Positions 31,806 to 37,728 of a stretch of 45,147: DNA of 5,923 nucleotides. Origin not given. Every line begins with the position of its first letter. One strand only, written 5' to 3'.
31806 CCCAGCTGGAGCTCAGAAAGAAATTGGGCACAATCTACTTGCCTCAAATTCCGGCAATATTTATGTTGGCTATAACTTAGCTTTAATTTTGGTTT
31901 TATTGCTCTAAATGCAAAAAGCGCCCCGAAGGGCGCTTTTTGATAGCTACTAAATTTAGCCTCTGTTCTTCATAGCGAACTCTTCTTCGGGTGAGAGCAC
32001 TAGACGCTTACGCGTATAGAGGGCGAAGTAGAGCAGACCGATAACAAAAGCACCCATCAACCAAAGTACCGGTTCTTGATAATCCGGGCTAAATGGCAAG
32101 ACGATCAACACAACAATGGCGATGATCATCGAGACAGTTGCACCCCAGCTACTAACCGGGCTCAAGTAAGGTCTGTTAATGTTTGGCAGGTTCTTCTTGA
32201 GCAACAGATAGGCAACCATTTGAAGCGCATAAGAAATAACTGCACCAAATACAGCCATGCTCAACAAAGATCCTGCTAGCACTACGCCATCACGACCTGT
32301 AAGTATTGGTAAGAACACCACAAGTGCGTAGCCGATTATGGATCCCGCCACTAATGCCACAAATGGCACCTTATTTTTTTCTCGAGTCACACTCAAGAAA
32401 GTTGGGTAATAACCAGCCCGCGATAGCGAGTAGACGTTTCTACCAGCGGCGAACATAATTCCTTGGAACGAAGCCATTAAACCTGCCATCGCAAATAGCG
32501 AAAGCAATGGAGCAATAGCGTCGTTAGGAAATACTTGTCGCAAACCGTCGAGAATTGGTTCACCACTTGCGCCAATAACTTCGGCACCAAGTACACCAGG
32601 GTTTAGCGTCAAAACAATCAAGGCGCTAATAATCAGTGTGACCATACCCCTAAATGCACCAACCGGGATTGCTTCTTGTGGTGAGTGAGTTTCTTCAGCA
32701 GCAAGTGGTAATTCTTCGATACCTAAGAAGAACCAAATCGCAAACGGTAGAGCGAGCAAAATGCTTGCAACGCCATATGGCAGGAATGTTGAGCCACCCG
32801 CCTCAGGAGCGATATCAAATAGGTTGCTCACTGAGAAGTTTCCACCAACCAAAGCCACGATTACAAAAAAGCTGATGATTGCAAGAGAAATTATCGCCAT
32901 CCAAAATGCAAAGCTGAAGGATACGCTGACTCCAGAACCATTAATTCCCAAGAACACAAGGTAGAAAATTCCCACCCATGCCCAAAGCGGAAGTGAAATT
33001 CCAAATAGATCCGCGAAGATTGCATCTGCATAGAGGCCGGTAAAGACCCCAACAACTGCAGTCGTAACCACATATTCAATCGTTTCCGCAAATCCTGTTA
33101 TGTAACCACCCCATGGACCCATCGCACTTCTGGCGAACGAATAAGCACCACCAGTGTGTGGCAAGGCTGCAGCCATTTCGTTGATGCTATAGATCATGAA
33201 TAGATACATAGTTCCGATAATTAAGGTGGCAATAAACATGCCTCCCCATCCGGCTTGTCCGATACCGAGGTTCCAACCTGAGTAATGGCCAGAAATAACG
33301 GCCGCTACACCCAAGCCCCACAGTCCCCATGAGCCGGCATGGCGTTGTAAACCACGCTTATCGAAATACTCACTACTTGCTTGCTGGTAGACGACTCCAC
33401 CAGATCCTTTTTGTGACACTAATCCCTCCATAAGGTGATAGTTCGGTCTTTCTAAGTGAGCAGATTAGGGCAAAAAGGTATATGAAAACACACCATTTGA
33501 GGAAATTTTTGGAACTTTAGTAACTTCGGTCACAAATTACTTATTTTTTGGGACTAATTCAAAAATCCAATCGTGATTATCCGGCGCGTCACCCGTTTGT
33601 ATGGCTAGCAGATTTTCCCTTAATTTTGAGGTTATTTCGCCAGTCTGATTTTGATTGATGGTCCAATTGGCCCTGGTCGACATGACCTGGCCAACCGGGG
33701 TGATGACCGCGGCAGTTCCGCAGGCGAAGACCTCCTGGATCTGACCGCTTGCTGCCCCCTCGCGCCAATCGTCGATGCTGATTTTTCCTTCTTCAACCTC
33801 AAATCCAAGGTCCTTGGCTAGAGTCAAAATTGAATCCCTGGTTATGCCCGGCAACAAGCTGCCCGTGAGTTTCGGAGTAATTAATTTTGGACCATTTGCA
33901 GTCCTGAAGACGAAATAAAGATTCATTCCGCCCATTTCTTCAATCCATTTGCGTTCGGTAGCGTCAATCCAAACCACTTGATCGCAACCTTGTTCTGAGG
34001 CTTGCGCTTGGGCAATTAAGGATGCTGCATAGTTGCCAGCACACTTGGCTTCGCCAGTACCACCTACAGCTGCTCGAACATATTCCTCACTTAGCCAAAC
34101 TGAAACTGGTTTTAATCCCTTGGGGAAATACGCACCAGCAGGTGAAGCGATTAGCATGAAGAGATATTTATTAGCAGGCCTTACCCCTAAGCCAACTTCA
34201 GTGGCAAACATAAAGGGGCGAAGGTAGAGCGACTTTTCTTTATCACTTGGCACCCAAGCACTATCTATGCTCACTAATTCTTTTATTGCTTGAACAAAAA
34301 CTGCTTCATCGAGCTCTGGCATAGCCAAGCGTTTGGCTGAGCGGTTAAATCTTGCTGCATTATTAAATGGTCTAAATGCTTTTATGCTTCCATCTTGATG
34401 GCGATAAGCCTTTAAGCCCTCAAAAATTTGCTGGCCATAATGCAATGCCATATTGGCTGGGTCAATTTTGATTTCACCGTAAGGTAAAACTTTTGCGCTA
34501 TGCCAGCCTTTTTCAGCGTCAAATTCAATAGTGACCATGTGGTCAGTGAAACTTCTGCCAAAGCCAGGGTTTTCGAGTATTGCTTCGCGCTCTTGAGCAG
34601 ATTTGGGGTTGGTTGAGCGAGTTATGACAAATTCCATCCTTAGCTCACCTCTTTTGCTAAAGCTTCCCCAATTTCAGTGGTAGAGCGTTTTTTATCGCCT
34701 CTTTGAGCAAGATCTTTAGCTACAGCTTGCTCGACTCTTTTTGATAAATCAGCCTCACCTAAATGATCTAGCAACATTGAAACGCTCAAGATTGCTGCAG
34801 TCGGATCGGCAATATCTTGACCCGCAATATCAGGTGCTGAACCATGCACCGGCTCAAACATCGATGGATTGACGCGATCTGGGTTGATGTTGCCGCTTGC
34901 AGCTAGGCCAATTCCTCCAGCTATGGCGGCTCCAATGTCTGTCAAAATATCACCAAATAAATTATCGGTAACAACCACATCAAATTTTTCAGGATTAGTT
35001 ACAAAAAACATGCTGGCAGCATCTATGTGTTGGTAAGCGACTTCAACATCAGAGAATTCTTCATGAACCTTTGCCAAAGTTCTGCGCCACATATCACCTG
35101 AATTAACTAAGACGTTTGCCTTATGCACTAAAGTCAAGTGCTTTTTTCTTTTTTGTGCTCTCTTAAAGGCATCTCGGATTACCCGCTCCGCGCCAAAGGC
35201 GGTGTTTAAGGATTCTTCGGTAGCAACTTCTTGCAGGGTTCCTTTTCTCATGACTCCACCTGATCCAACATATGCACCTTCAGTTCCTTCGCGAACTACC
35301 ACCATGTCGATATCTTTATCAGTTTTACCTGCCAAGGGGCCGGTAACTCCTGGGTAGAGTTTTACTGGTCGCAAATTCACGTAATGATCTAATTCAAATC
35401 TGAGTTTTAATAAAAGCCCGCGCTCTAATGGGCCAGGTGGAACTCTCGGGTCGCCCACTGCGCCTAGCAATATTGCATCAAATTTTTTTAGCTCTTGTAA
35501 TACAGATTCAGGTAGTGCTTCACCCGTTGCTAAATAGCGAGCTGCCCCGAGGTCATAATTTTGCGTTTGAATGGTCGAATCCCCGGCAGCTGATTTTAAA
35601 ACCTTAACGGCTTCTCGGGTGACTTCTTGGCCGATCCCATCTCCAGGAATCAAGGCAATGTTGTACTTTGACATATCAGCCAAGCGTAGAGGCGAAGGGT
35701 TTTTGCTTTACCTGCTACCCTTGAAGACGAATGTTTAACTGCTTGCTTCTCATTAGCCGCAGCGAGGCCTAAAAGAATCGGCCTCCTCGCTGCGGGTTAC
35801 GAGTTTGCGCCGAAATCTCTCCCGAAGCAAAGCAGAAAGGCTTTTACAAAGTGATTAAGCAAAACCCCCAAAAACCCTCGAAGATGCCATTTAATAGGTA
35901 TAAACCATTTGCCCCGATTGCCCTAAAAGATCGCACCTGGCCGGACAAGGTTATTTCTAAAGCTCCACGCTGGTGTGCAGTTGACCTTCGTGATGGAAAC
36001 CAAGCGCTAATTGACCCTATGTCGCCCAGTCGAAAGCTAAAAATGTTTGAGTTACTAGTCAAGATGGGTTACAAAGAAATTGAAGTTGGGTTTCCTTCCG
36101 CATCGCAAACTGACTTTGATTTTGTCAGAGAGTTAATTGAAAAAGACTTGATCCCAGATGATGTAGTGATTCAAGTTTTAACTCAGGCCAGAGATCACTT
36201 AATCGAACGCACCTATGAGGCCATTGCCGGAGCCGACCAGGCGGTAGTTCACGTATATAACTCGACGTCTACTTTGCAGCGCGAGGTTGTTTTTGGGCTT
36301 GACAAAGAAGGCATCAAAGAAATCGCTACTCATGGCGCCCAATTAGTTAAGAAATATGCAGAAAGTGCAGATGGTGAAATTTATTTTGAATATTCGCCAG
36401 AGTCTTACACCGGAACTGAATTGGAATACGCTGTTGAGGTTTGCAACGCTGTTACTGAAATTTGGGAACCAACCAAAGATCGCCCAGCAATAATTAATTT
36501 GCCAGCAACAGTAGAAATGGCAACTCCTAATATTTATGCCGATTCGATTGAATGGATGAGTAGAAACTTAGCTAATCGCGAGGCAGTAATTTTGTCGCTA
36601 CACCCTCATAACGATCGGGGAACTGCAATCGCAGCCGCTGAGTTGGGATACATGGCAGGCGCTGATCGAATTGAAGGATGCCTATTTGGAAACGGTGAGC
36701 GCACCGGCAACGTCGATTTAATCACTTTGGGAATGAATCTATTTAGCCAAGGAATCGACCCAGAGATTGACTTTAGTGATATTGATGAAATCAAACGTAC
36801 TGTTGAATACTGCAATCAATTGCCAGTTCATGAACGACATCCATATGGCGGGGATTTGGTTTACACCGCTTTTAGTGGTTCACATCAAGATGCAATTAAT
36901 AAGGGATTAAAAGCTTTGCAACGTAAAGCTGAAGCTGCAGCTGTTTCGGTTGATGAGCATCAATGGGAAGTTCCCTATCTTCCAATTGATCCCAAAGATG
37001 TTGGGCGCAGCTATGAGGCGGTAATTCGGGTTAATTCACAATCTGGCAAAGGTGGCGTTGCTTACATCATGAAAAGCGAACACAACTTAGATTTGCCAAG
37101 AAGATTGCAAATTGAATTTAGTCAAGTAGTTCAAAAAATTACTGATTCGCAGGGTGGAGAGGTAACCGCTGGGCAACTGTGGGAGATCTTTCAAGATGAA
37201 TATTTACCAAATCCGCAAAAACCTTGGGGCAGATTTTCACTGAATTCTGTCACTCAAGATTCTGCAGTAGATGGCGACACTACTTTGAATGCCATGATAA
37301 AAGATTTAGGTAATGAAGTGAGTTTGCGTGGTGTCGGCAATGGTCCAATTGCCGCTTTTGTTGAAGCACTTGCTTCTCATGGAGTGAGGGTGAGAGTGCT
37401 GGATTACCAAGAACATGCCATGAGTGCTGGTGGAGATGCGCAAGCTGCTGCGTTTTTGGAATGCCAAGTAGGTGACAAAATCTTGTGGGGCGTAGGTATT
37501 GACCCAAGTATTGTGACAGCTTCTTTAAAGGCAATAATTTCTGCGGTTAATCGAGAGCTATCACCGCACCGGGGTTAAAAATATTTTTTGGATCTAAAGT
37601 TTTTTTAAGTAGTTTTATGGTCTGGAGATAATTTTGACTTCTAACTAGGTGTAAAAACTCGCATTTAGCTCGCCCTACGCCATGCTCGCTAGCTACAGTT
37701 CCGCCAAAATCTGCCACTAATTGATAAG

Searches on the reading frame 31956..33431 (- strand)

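Call 81: search_protein_families(library=pfam, proteins=[window:31956-33431:-], max_evalue=0.00001)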
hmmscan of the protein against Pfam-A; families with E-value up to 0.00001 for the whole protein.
window:31956-33431:- (491 aa): 2 families
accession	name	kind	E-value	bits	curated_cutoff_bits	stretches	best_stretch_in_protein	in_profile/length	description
PF00324.27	AA_permease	-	4.3e-35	121.7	24.6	1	52-471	18-457/470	Amino acid permease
PF13520.12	AA_permease_2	-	4.4e-31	108.7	27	1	54-463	23-423/427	Amino acid permease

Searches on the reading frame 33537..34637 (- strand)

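Call 81: search_protein_families(library=pfam, proteins=[window:33537-34637:-], max_evalue=0.00001)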
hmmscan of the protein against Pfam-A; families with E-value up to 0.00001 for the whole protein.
window:33537-34637:- (366 aa): 1 family
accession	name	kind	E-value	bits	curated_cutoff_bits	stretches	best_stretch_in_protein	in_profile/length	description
PF01063.24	Aminotran_4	-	1.6e-32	113.6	28.5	1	70-317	1-222/223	Amino-transferase class IV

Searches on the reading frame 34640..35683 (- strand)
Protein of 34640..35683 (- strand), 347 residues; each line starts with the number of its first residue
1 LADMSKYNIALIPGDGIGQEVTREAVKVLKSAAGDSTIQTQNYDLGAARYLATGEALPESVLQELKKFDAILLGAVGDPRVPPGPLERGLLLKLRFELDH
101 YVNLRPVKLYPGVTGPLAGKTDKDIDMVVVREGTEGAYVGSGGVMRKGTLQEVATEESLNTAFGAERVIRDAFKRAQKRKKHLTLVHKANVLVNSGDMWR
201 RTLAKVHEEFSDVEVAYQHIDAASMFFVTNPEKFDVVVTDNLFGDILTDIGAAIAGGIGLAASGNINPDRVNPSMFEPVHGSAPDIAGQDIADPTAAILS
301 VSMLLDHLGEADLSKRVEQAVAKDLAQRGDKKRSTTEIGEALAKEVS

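Call 81: search_protein_families(library=pfam, proteins=[window:34640-35683:-], max_evalue=0.00001)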
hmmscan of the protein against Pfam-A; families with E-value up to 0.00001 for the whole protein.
window:34640-35683:- (347 aa): 1 family
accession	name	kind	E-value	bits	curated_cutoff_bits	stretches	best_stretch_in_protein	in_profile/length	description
PF00180.25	Iso_dh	-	9e-94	315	27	1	8-338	1-332/348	Isocitrate/isopropylmalate dehydrogenase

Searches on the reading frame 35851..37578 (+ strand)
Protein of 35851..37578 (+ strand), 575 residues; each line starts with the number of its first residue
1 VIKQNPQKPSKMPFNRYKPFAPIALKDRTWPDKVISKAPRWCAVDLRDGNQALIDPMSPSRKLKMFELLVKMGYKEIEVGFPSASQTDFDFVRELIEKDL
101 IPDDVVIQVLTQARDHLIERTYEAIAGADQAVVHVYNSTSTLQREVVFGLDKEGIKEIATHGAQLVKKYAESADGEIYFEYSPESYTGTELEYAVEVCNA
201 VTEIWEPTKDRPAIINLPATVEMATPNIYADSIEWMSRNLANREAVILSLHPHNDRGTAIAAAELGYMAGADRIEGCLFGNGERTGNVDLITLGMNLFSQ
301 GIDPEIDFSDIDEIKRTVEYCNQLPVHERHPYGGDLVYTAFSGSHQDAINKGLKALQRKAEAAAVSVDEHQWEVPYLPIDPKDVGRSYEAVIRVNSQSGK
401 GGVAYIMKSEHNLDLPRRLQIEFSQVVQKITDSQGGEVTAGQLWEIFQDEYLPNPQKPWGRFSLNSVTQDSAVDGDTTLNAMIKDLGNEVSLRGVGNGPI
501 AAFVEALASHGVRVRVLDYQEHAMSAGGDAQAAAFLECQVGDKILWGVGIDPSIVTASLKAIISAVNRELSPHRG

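Call 81: search_protein_families(library=pfam, proteins=[window:35851-37578:+], max_evalue=0.00001)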
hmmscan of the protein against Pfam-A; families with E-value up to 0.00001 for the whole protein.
window:35851-37578:+ (575 aa): 3 families
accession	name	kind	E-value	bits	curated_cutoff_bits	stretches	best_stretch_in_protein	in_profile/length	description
PF00682.25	HMGL-like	-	4e-77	259.6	29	1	39-318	2-260/260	HMGL-like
PF22615.1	IPMS_D2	-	1.1e-36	125.4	27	1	335-408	1-66/66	Alpha-isopropylmalate synthase, post-catalytic domain-like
PF08502.15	LeuA_dimer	-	9.4e-27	93.9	24.9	1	437-568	1-129/131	LeuA allosteric (dimerisation) domain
